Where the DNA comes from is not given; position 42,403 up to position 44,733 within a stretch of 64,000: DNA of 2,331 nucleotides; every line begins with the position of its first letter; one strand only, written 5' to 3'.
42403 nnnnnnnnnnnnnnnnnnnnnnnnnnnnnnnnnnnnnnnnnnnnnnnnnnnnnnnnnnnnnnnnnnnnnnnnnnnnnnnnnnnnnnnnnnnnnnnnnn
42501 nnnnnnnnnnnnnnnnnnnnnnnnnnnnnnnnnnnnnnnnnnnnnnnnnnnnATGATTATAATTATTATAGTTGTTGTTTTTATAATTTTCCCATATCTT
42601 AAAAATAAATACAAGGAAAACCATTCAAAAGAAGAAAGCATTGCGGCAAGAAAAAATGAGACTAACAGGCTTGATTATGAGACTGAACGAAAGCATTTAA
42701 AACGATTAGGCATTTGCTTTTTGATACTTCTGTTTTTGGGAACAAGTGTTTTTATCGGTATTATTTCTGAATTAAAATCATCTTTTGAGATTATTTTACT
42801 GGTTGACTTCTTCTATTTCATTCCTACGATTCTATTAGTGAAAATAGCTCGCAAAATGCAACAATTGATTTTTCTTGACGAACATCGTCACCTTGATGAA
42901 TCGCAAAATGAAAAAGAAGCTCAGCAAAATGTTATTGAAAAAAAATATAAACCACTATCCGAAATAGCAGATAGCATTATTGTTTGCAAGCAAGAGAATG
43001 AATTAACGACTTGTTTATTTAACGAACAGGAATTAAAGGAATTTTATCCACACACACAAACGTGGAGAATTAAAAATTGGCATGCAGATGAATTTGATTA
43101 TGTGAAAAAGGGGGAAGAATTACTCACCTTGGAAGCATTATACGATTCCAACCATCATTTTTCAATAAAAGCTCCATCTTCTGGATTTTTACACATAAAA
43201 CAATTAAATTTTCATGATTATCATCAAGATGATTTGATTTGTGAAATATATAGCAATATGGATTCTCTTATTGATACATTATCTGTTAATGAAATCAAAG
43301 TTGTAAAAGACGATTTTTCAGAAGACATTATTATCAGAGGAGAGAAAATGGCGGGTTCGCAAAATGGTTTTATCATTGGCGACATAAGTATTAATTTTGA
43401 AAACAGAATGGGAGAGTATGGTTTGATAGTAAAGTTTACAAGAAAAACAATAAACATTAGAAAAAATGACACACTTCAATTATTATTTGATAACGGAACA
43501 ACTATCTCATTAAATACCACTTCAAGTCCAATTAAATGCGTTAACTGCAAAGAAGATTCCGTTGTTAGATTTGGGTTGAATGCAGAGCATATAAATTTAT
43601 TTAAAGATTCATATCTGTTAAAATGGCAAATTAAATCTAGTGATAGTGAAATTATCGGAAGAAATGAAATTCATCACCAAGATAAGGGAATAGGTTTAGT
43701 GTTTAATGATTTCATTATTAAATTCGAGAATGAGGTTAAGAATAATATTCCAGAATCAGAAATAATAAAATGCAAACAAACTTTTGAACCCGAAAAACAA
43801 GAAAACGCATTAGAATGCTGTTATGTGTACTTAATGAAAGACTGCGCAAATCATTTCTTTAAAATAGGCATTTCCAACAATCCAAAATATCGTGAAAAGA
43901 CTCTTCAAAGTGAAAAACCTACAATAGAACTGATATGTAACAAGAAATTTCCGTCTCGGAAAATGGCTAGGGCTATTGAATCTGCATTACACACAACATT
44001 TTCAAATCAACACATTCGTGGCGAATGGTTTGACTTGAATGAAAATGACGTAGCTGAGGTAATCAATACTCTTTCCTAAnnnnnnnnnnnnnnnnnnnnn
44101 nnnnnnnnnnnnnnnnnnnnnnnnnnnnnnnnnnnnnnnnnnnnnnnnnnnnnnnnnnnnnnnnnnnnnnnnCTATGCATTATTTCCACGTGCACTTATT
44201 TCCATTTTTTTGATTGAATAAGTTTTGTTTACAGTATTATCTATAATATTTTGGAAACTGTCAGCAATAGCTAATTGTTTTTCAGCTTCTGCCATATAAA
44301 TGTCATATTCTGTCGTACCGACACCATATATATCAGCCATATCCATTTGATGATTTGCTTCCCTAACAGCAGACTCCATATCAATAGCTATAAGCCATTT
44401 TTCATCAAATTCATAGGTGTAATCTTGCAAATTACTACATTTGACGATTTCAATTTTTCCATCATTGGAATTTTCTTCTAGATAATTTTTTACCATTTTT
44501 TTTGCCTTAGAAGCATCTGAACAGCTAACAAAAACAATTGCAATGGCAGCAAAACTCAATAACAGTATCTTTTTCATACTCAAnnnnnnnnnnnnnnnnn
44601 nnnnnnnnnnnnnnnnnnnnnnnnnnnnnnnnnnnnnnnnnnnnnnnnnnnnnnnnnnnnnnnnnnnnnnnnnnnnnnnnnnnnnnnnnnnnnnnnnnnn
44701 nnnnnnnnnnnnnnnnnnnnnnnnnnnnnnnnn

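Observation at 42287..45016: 2.2-kb cassette bracketed by ~245-bp direct repeats carrying a membrane-anchored T5orf172 protein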

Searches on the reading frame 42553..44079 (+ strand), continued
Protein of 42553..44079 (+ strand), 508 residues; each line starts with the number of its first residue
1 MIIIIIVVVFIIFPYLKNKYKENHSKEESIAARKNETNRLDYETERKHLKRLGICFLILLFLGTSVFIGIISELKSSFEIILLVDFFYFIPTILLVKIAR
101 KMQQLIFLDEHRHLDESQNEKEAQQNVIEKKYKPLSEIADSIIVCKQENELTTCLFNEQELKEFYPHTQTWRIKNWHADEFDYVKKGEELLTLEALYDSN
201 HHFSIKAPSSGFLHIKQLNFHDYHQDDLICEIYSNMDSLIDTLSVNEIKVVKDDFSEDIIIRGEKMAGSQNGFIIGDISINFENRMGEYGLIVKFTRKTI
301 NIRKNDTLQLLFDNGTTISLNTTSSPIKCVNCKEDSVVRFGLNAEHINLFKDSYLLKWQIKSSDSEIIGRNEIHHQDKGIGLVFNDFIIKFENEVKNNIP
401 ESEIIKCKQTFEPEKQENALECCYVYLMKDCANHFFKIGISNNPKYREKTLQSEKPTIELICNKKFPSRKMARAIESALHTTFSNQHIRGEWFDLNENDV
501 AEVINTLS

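Call 93: search_protein_families(library=padloc, proteins=[L209:8146-9525:+, L209:9512-10213:+, L209:10461-11348:+, L209:11587-12285:+, L209:3199-4167:+, L188:4126-6693:+, L174:1835-2875:+, L160:3308-4573:+, L145:1119-3572:+, L145:3587-6400:+], max_evalue=0.00001)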
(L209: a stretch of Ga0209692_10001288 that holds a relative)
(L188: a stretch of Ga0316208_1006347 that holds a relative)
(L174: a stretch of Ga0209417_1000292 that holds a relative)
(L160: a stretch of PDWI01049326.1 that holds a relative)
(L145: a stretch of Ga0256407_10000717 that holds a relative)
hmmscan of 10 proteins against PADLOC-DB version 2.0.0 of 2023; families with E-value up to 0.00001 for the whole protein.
L209:8146-9525:+ (460 aa): 18 families
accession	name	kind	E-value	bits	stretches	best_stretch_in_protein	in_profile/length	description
PDLC02335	AbiLi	-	5.3e-101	335.9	1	9-453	40-299/326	AbiLi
PDLC02980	AriA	-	1.4e-34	118.4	1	67-387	2-304/304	-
PDLC04426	PDC-M12A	-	1.3e-18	65.5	1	18-433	1-365/369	-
PDLC04176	HEC-01A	-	1.4e-11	42.4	1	67-414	26-346/371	-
PDLC04391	PDC-M07A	-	1.8e-10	38.4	0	60-161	17-130/412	-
PDLC04178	HEC-01A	-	2.5e-09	34.7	1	67-202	31-162/399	-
PDLC04392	PDC-M07A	-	3.2e-09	34.4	0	60-90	17-47/432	-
PDLC04177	HEC-01A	-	1.2e-08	32.4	1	60-413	22-366/393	-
PDLC04180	HEC-01A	-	1.3e-08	32.4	0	316-400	252-335/382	-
PDLC04175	HEC-01A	-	3.6e-08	30.9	0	58-96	19-57/363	-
PDLC04389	PDC-M07A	-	9.1e-08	29.5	0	338-415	324-402/443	-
PDLC04182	HEC-01A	-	1.1e-07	29.2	1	65-415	32-378/406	-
PDLC00265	PtuA1|PtuA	-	3.3e-07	27.8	0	46-120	12-83/479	AAA ATPase domain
PDLC03878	NsnB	-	3.8e-07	28.2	0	61-386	18-281/345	-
PDLC04570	PDC-M31A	-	4.7e-07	27.3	0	341-439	291-393/395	-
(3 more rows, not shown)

L209:9512-10213:+ (234 aa): 1 family
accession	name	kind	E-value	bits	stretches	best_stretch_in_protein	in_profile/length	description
PDLC02337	AbiLii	-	7.5e-33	112.6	1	4-233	9-88/170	AbiLii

L209:10461-11348:+ (296 aa): 0 families

L209:11587-12285:+ (233 aa): 0 families

L209:3199-4167:+ (323 aa): 0 families

L188:4126-6693:+ (856 aa): 8 families
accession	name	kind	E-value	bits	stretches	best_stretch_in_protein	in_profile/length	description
PDLC02420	Aga_SIR2-PNTD1-PNTD2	-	1.4e-49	167.1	1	29-356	20-313/1010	Class I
PDLC02419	Aga_SIR2-PNTD1-PNTD2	-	7.8e-47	158.2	1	139-338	76-285/558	Class I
PDLC02384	pAgo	-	1.6e-37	127.2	1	136-367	89-323/1030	-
PDLC02401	Aga_SIR2-PNTD1-PNTD2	-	6.7e-36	122.2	1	136-339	46-259/524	Class I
PDLC02402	Aga_SIR2-PNTD1-PNTD2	-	1.1e-25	87.9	1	137-342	79-295/876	Class I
PDLC05061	PDC-S65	-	9.7e-23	79.3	1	145-299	92-256/592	-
PDLC05060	PDC-S65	-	2.7e-14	50.9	1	147-278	5-143/503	-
PDLC02418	Aga_SIR2-Kinase-PNTD1-PNTD2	-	7.5e-08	29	1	221-334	25-147/756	Class I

L174:1835-2875:+ (347 aa): 2 families
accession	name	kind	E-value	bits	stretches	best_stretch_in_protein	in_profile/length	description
PDLC05032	PDC-S50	-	2.9e-12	44.4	1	4-151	6-152/387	-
PDLC02334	AbiTii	-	1.5e-10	39.7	1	180-343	6-156/185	AbiTii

L160:3308-4573:+ (422 aa): 0 families

L145:1119-3572:+ (818 aa): 20 families
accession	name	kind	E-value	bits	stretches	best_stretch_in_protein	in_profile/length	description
PDLC03645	MTase_III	-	7.3e-159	528.1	2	6-571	2-578/709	Type III methyltransferase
PDLC03634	MTase_III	-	8.6e-48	161.6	3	395-519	325-448/621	Type III methyltransferase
PDLC03642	MTase_III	-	1.5e-46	157.2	2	124-243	75-191/528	Type III methyltransferase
PDLC03644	MTase_III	-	1.6e-44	150.5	2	127-324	34-249/542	Type III methyltransferase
PDLC03639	MTase_III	-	1.2e-40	137.5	2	133-260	89-216/639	Type III methyltransferase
PDLC03646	MTase_III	-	2.1e-39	133.1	1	92-517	434-826/1057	Type III methyltransferase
PDLC03640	MTase_III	-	4.4e-39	132.3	2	133-261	45-194/654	Type III methyltransferase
PDLC03641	MTase_III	-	7.1e-38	128.6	2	181-518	177-449/657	Type III methyltransferase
PDLC03636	MTase_III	-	4.1e-27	93.2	1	132-549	47-423/575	Type III methyltransferase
PDLC03638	MTase_III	-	2.2e-26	90.5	1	118-283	368-527/816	Type III methyltransferase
PDLC03635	MTase_III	-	1.1e-25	88.4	1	132-494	219-545/708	Type III methyltransferase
PDLC03637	MTase_III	-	1.1e-23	81.8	2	134-242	124-237/513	Type III methyltransferase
PDLC03354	MTase_II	-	7.7e-18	62.7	1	132-276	61-217/425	Type II methyltransferase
PDLC03339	MTase_II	-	5.2e-10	36.6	0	139-235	8-106/399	Type II methyltransferase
PDLC03278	MTase_II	-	5.5e-10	37.2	0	142-260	9-116/390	Type II methyltransferase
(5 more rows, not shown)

L145:3587-6400:+ (938 aa): 2 families
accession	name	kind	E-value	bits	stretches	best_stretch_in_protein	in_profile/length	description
PDLC03653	REase_III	-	4.6e-08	29.7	1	352-433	420-498/883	Type III restriction enzyme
PDLC03652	REase_III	-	3.6e-07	26.6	1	27-414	17-401/809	Type III restriction enzyme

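Call 96: search_dna_similar(query=window:42553-44076:+, collection=plasmids, mode=protein, max_rows=12)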
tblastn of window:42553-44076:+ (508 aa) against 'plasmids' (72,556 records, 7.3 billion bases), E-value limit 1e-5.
No match.

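Call 97: search_dna_similar(query=window:42553-44076:+, collection=phages, mode=protein, max_rows=12)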
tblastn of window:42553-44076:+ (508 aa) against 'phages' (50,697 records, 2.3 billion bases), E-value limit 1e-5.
Records with a match: 8; places in all: 8; records where one place covers at least 80% of the query: 0.
Best place of each record, by identity: <60% 8.
By first word of the organism name: Vibrio 7; Leeuwenhoekiella 1.
By host as written in the record: Vibrio cyclitrophicus 3; Vibrio breoganii 3; Leeuwenhoekiella aequorea Arc30 1; Vibrio lentus 1.
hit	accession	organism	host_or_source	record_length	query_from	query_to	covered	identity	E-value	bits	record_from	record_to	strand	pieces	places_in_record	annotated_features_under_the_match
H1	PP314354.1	Leeuwenhoekiella phage vB_LaeS_Arctus_1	Leeuwenhoekiella aequorea Arc30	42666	415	500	17%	40.7%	2e-10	69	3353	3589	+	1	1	hypothetical protein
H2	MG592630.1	Vibrio phage 1.265.O._10N.286.52.F6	Vibrio cyclitrophicus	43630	425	503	16%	43.8%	6e-12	74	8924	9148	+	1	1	hypothetical protein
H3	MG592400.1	Vibrio phage 1.016.O._10N.286.46.A11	Vibrio lentus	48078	425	503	16%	43.8%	8e-12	74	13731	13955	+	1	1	hypothetical protein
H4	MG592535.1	Vibrio phage 1.168.O._10N.261.52.A10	Vibrio breoganii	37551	423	500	15%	42.7%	3e-8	62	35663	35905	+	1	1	hypothetical protein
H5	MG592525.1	Vibrio phage 1.157.O._10N.261.45.B7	Vibrio breoganii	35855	423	495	14%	45.5%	4e-8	62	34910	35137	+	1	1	coil containing protein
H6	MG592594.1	Vibrio phage 1.228.O._10N.261.49.C1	Vibrio breoganii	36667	423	495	14%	45.5%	4e-8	62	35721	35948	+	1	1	coil containing protein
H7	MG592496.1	Vibrio phage 1.122.A._10N.286.46.F8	Vibrio cyclitrophicus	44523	423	507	17%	36.4%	1e-7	61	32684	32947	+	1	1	coil containing protein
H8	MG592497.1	Vibrio phage 1.122.B._10N.286.46.F8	Vibrio cyclitrophicus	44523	423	507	17%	36.4%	1e-7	61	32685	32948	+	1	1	coil containing protein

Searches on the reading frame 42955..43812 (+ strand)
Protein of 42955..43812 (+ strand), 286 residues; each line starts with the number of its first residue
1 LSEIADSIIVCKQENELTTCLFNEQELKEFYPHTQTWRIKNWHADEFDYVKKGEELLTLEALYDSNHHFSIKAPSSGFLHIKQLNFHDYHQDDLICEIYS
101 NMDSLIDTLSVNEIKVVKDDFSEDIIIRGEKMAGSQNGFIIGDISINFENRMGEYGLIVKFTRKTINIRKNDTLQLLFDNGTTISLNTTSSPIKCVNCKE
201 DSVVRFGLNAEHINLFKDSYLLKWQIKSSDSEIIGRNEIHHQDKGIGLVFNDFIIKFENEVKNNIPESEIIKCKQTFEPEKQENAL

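Call 78: search_protein_representatives(protein=window:42955-43812:+)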
Query: 286 residues. Proteins with E-value up to 0.001 (for the whole library): 39; up to 1e-10: 15; up to 1e-30: 4. The best 39 are listed.
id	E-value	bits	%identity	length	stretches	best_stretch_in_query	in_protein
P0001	6.3e-188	639.4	100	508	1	1-286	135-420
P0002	9.9e-83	294.4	47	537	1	1-285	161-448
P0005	2.6e-64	233.9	46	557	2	45-281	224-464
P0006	1.6e-54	201.8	41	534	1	1-282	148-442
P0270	1.7e-23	100.1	31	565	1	30-269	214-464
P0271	8.7e-21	91.2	33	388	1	39-274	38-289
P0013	5.6e-18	81.9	33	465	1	8-268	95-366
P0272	1.1e-17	81.0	32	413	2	38-232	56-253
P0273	3.0e-15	73.0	29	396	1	66-235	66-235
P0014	3.5e-14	69.5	32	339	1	112-277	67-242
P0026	8.9e-14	68.2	26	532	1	35-231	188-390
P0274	1.8e-13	67.2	33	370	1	39-267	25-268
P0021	2.9e-13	66.5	30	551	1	37-265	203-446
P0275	8.0e-13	65.0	29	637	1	46-235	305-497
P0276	1.9e-12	63.8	30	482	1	45-234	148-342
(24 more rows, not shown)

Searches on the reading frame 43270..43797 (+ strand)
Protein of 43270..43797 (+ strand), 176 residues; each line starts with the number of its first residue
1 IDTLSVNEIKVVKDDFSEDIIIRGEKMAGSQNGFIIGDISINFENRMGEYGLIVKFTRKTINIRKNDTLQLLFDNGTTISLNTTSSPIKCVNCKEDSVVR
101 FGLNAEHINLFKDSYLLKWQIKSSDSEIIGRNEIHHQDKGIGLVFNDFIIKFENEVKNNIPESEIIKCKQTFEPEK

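Call 86: predict_structure(alignment_id=A4)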
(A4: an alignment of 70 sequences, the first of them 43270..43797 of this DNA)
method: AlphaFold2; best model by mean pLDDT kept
length: 176 residues; sequences in the alignment: 70
mean_pLDDT: 92.7   pTM: 0.87
mean pLDDT of the five models: 92.7, 92.1, 91.9, 90.3, 90.0
residues with pLDDT >= 90: 145; 70-90: 21; 50-70: 9; < 50: 1
segments of 3 or more residues with pLDDT < 50: none
pLDDT, mean of each block of 10 residues (from residue 1): 78 97 94 93 97 97 97 98 95 91 97 97 97 84 93 98 91 61
secondary structure, 60 per line:
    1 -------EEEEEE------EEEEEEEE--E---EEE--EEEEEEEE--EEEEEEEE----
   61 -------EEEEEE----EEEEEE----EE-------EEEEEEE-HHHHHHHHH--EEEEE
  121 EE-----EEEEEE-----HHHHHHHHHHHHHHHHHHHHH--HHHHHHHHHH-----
elements in order: E8-13 E20-27 E34-36 E39-46 E49-56 E68-73 E78-83 E97-103 H105-113 E116-122 E128-133 H139-159 H162-171

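Call 89: fold_search(model_id=the predicted structure, library=pdb)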
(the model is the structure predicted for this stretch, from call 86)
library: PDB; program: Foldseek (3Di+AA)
matches with E <= 10: 1321; with E <= 0.001: 0
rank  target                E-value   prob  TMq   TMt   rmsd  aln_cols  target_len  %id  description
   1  3dtd_D                1.7e-03  1.00  0.42  0.49   6.8       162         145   11  Crystal structure of invasion associated protein b from bartonella henselae (released 2008-09-09)
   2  3dtd_B                1.8e-03  0.99  0.40  0.46   7.2       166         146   10  Crystal structure of invasion associated protein b from bartonella henselae (released 2008-09-09)
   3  3dtd_E                2.4e-03  1.00  0.40  0.47   7.5       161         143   10  Crystal structure of invasion associated protein b from bartonella henselae (released 2008-09-09)
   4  3dtd_C                2.6e-03  1.00  0.41  0.47   7.2       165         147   10  Crystal structure of invasion associated protein b from bartonella henselae (released 2008-09-09)
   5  3dtd_H                4.1e-03  0.99  0.42  0.48   6.7       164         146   12  Crystal structure of invasion associated protein b from bartonella henselae (released 2008-09-09)
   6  3dtd_A                6.1e-03  1.00  0.44  0.51   6.4       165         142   10  Crystal structure of invasion associated protein b from bartonella henselae (released 2008-09-09)
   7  6zlx                  9.1e-03  0.28  0.18  0.15  14.6       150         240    9  The structure of the ClpX-associated factor PDIP38 (released 2021-07-14)
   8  8d3t_B                1.5e-02  0.89  0.27  0.14   7.4        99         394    9  Crystal structure of GalS1 from Populus trichocarpas (released 2023-03-15)
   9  7uot_L                4.1e-02  0.69  0.25  0.35   9.3        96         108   11  Native Lassa glycoprotein in complex with neutralizing antibodies 8.9F and 37.2D (released 2022-11-02)
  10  8d3t_D                4.1e-02  0.69  0.26  0.14   8.1       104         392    9  Crystal structure of GalS1 from Populus trichocarpas (released 2023-03-15)
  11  8s6m_L                4.1e-02  0.38  0.24  0.21  16.0       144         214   14  SARS-CoV-2 BQ.1.1 RBD bound to the S2V29 and the S2H97 Fab fragments (released 2024-10-23)
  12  1eba_B                4.4e-02  0.99  0.31  0.27   5.2        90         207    6  COMPLEX BETWEEN THE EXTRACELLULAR DOMAIN OF ERYTHROPOIETIN (EPO) RECEPTOR [EBP] AND AN INACTIVE PEPTIDE [EMP33] CONTAI (released 1998-11-11)
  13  3fjv_A                4.6e-02  0.80  0.30  0.28   6.2       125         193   10  Crystal structure of novel protein of unknown function (YP_111841.1) from BURKHOLDERIA PSEUDOMALLEI K96243 at 1.90 A r (released 2009-01-13)
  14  6p9i_B                4.6e-02  0.30  0.23  0.21  17.3       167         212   12  crystal structure of human anti staphylococcus aureus antibody STAU-399 Fab (released 2020-06-17)
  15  6lxi_L                4.9e-02  0.51  0.26  0.23  16.4       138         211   12  Crystal structure of Z2B3 Fab in complex with influenza virus neuraminidase from A/Brevig Mission/1/1918 (H1N1) (released 2020-12-02)
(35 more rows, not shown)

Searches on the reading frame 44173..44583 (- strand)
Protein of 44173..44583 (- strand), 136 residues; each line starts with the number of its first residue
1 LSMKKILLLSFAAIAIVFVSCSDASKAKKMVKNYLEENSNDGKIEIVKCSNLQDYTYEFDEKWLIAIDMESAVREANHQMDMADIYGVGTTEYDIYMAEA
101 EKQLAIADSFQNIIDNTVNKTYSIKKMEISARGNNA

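Call 11: search_protein_families(library=pfam, proteins=[window:44173-44583:-], max_evalue=0.01)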
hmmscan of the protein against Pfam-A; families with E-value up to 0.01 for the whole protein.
window:44173-44583:- (136 aa): 1 family
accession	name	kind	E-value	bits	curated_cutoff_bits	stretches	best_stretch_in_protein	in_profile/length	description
PF16386.10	DUF4995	-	0.00088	19.7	28.4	1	3-29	1-28/73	Domain of unknown function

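Call 12: search_protein_families(library=padloc, proteins=[window:44173-44583:-], max_evalue=0.01)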
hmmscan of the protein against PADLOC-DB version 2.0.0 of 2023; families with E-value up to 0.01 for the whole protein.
window:44173-44583:- (136 aa): 0 families

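Call 13: search_protein_families(library=phrogs, proteins=[window:44173-44583:-], max_evalue=0.01)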
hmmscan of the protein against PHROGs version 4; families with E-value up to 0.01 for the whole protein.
window:44173-44583:- (136 aa): 0 families

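Call 62: find_encoding_contigs(protein=window:44173-44577:-, flank=6000, max_places=10)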
Protein window:44173-44577:- (134 aa): no gene with exactly this product is on record in the collection.

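Call 91: find_homologous_proteins(query=window:44176-44577:-, max_evalue=0.001)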
Query window:44176-44577:- (134 aa): 2 proteins with E <= 0.001 among 32 candidates.
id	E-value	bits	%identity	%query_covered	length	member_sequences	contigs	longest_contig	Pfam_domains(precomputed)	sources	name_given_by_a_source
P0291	1.7e-79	281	100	100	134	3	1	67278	-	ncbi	-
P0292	8.4e-20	89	49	69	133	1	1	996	-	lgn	-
